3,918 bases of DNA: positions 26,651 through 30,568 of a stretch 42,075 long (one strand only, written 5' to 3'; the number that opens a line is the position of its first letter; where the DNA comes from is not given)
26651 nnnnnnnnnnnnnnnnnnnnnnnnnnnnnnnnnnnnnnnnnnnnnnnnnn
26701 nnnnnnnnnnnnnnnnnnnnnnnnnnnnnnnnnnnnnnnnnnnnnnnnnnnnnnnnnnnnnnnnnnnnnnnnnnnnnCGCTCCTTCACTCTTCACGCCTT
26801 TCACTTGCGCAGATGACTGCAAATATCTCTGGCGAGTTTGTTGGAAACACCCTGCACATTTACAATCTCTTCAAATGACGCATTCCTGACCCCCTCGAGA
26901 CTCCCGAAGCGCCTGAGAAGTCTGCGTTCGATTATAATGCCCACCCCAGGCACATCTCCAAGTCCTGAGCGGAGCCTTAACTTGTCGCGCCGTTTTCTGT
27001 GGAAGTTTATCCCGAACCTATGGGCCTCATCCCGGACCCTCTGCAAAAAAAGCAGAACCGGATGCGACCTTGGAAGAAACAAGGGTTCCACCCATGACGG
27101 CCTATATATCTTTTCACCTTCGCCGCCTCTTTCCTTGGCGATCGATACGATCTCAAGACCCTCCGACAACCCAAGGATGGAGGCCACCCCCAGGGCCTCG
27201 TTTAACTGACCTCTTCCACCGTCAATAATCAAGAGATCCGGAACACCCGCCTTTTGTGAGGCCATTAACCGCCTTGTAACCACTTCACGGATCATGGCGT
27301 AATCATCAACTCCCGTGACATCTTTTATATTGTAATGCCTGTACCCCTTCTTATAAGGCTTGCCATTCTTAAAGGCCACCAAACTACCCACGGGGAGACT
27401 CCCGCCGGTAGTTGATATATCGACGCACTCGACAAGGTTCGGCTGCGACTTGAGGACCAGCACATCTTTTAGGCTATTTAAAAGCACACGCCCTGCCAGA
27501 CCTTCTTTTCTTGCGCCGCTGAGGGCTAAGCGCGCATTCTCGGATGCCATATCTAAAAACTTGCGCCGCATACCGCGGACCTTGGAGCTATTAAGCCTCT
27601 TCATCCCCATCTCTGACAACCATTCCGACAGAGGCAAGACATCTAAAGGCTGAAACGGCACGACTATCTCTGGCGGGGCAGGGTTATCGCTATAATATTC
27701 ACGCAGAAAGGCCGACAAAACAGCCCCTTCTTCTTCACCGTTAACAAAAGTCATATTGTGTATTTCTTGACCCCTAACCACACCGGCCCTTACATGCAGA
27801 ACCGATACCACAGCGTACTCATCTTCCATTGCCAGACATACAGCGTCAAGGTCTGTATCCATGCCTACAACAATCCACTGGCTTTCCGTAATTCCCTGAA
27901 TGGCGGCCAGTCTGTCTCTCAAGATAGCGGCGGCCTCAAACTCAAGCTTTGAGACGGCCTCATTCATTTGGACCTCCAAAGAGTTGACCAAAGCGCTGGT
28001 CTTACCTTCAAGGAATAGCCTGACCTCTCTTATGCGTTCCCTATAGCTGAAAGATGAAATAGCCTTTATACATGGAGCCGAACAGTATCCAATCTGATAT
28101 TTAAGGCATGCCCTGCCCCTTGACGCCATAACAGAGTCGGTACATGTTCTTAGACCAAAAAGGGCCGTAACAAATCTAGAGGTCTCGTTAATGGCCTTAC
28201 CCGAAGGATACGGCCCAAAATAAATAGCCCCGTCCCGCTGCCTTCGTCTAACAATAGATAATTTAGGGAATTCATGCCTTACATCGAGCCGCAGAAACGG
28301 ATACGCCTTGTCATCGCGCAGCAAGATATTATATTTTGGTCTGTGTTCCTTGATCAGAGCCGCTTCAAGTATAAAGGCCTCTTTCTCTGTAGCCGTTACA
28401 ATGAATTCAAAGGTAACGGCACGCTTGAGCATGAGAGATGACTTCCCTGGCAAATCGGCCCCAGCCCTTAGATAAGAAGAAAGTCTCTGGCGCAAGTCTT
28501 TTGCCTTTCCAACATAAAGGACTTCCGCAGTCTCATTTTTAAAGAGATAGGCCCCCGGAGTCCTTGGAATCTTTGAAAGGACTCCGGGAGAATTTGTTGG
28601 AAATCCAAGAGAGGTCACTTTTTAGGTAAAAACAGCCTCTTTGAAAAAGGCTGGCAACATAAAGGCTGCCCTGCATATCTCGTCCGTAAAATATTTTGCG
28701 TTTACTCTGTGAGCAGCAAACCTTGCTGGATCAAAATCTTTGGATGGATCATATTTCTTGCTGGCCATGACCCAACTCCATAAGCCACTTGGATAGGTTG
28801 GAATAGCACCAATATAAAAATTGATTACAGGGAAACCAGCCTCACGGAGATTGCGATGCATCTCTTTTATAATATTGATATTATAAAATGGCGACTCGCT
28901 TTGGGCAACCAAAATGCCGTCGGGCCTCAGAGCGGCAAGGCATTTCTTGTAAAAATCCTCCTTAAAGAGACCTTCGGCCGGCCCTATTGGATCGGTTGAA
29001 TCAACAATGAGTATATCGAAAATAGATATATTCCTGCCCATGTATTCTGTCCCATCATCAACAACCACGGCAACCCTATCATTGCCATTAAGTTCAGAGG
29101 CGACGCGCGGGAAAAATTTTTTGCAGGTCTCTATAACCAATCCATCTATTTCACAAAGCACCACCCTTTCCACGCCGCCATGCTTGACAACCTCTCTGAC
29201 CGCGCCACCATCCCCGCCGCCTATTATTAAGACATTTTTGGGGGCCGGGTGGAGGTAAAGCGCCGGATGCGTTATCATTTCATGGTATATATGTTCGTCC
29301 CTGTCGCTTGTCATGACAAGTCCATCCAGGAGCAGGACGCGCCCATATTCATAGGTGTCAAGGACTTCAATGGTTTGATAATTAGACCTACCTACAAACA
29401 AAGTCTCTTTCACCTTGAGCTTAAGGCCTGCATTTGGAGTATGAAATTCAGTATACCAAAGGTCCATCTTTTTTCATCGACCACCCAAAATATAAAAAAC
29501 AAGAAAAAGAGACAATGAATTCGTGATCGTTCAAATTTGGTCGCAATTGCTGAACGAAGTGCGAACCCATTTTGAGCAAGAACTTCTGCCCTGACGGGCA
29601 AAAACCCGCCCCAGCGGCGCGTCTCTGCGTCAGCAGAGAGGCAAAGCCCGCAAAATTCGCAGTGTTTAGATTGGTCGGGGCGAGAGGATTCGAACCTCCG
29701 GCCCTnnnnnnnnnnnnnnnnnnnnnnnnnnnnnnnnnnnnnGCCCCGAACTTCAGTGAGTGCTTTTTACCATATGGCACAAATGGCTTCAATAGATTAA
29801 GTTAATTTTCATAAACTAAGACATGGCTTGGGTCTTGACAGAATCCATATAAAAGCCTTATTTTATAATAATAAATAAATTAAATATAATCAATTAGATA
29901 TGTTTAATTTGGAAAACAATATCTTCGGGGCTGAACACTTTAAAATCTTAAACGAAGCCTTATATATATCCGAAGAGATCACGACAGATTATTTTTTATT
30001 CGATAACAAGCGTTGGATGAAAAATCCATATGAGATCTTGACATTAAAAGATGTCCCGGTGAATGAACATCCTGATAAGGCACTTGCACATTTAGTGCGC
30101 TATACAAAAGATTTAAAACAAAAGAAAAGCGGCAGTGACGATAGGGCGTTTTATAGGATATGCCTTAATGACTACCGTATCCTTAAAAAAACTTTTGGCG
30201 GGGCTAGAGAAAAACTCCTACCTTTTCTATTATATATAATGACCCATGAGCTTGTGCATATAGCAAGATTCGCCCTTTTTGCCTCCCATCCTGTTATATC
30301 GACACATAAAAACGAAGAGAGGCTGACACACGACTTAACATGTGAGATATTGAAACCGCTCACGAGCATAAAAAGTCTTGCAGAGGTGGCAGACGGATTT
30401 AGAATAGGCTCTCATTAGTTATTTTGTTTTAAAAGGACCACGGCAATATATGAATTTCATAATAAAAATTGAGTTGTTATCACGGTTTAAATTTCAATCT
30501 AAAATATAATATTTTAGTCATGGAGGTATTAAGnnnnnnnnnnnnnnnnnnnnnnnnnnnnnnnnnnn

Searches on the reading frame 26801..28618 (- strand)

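Call 9: search_protein_families(library=pfam, proteins=[window:26801-28618:-])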
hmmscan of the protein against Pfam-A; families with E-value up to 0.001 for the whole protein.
window:26801-28618:- (605 aa): 7 families
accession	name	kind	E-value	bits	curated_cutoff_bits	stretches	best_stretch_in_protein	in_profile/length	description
PF08459.17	UvrC_RNaseH_dom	-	9.4e-46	156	22.3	1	385-537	2-159/159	UvrC RNAse H endonuclease domain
PF22920.2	UvrC_RNaseH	-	1.4e-22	80.2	24.3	1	256-367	1-114/116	UvrC Ribonuclease H-like domain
PF01541.30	GIY-YIG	-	6.6e-09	36.4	22.6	1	22-97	3-78/78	GIY-YIG catalytic domain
PF02151.25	UVR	-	1.1e-08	35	21.5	1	210-241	3-34/36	UvrB/uvrC motif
PF14520.12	HHH_5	-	1.2e-08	35.7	27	1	553-605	4-57/57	Helix-hairpin-helix domain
PF12826.13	HHH_2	-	5.4e-06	26.9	27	1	552-603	5-55/64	Helix-hairpin-helix motif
PF00633.29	HHH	-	1.5e-05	25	24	1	573-602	1-30/30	Helix-hairpin-helix motif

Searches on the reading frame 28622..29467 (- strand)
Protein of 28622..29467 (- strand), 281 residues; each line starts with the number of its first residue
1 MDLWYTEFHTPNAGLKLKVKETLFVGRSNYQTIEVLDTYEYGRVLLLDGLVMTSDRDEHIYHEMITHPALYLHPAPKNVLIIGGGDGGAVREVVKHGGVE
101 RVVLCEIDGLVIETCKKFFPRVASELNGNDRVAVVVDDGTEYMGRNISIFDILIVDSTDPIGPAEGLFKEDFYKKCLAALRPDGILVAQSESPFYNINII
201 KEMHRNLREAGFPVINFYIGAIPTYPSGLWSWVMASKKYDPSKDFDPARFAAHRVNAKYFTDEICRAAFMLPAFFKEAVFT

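Call 9: search_protein_families(library=pfam, proteins=[window:28622-29467:-])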
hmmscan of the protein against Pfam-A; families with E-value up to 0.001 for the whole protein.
window:28622-29467:- (281 aa): 2 families
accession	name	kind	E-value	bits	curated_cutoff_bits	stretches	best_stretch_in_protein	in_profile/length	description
PF01564.23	Spermine_synth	-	3.4e-62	209.7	22.9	1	58-241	1-180/186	Spermine/spermidine synthase domain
PF17284.7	Spermine_synt_N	-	5.6e-18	65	22.1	1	3-54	1-52/53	Spermidine synthase tetramerisation domain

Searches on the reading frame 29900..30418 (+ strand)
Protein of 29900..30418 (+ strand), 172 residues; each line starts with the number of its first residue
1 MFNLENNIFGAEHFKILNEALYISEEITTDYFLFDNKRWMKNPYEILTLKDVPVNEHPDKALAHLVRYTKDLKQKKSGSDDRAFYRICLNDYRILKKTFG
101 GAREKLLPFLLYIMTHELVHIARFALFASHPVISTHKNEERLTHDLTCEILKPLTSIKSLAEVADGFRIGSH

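Call 9: search_protein_families(library=pfam, proteins=[window:29900-30418:+])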
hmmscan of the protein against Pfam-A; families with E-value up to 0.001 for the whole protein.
window:29900-30418:+ (172 aa): 0 families

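Call 49: search_protein_families(library=pfam, proteins=[window:29900-30418:+], max_evalue=0.1)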
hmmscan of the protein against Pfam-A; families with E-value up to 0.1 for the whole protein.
window:29900-30418:+ (172 aa): 1 family
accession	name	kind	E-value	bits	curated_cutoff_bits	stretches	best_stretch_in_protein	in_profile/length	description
PF16494.10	Na_Ca_ex_C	-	0.065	14.1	25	1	46-87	74-113/137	C-terminal extension of sodium/calcium exchanger domain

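Call 66: search_protein_families(library=ncbifam, proteins=[window:29900-30418:+], max_evalue=0.00001)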
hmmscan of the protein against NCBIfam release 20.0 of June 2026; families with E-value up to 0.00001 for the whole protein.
window:29900-30418:+ (172 aa): 0 families
